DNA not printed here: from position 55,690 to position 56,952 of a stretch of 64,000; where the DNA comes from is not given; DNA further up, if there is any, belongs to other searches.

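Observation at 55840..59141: Candidate peptide-modification/export cassette: QueC-like PP-loop enzyme, 25-codon ORF, PqqD-like RRE, and a Wzt ABC ATPase with a fused signal-peptidase-like domain plus Wzm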

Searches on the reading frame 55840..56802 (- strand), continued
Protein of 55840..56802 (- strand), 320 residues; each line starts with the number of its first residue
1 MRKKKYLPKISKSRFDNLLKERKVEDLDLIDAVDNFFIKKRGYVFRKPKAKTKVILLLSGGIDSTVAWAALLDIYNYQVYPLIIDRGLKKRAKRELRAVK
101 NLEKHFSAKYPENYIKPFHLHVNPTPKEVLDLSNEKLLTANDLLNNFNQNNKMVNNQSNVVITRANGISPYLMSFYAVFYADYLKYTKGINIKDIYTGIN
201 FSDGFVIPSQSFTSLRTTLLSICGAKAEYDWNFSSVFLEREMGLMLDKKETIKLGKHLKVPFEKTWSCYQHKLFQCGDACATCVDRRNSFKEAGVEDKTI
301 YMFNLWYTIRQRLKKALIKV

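Call 91: search_protein_families(library=pfam, proteins=[L012:3929-5368:+, L012:5370-6134:+, L012:6139-6720:-, L012:8531-9304:-, L012:9727-11139:+, L012:11181-12353:+, L012:12332-12964:-, L012:13243-14688:+, L009:9703-10434:-, L009:10467-11399:+], max_evalue=0.001)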
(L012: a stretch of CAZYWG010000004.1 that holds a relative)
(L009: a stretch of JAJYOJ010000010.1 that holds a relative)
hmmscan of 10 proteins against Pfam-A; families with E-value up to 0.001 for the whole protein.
L012:3929-5368:+ (479 aa): 1 family
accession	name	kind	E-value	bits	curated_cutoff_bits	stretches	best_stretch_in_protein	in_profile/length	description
PF02624.21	YcaO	-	2.3e-53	182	25.7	1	93-435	1-324/325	YcaO cyclodehydratase, ATP-ad Mg2+-binding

L012:5370-6134:+ (254 aa): 1 family
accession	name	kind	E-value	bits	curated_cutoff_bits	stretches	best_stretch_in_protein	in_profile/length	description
PF00881.29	Nitroreductase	-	4.2e-14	53.5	23.5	1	96-252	27-166/167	Nitroreductase family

L012:6139-6720:- (193 aa): 1 family
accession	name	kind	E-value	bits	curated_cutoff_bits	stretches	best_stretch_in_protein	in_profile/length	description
PF13403.11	Hint_2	-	0.00017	22.4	28.4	1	43-118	2-86/147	Hint domain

L012:8531-9304:- (257 aa): 0 families

L012:9727-11139:+ (470 aa): 3 families
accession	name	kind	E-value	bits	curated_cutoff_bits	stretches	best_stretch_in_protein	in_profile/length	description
PF00884.28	Sulfatase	-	1.6e-46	159.4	25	1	28-338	3-301/301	Sulfatase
PF16347.10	SGSH_C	-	1e-17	65.2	29.3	1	296-450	9-146/154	N-sulphoglucosamine sulphohydrolase, C-terminal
PF01663.27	Phosphodiest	-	2.1e-12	47.8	23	1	29-283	2-220/342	Type I phosphodiesterase / nucleotide pyrophosphatase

L012:11181-12353:+ (390 aa): 1 family
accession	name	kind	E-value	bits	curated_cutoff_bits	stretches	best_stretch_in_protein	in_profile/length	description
PF14907.12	NTP_transf_5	-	3.6e-21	76.3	31.2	1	92-309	44-248/249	Uncharacterised nucleotidyltransferase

L012:12332-12964:- (210 aa): 1 family
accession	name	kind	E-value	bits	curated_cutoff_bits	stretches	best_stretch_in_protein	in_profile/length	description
PF02397.22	Bac_transf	-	3.8e-55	186.6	27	1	16-197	6-177/179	Bacterial sugar transferase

L012:13243-14688:+ (481 aa): 1 family
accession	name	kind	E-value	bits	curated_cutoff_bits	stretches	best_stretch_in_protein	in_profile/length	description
PF00331.26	Glyco_hydro_10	-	1.7e-56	192.2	22.1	1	161-473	5-310/311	Glycosyl hydrolase family 10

L009:9703-10434:- (243 aa): 2 families
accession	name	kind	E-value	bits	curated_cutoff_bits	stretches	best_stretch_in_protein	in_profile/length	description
PF00005.33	ABC_tran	-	0.00056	21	25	1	107-194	9-95/137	ABC transporter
PF01293.25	PEPCK_ATP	-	0.00077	18.7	26.5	0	86-163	185-261/465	Phosphoenolpyruvate carboxykinase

L009:10467-11399:+ (310 aa): 3 families
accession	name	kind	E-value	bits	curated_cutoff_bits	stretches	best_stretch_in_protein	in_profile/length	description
PF00535.33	Glycos_transf_2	-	3.1e-22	79.7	23.3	1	8-136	1-131/168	Glycosyl transferase family 2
PF13641.12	Glyco_tranf_2_3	-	5.2e-12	46.7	27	1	7-216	3-214/230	Glycosyltransferase like family 2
PF10111.15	Glyco_tranf_2_2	-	1.8e-05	24.8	27.3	1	8-100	1-97/276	Glycosyltransferase like family 2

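Call 97: search_protein_families(library=padloc, proteins=[window:55840-56802:-], max_evalue=0.001)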
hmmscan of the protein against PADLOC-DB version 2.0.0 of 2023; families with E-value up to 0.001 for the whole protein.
window:55840-56802:- (320 aa): 2 families
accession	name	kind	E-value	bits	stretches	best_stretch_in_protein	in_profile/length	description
PDLC00911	QueC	-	1e-15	56.4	2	50-112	4-64/190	QueC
PDLC02214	QatC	-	3.3e-06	24.2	0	263-304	338-376/453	-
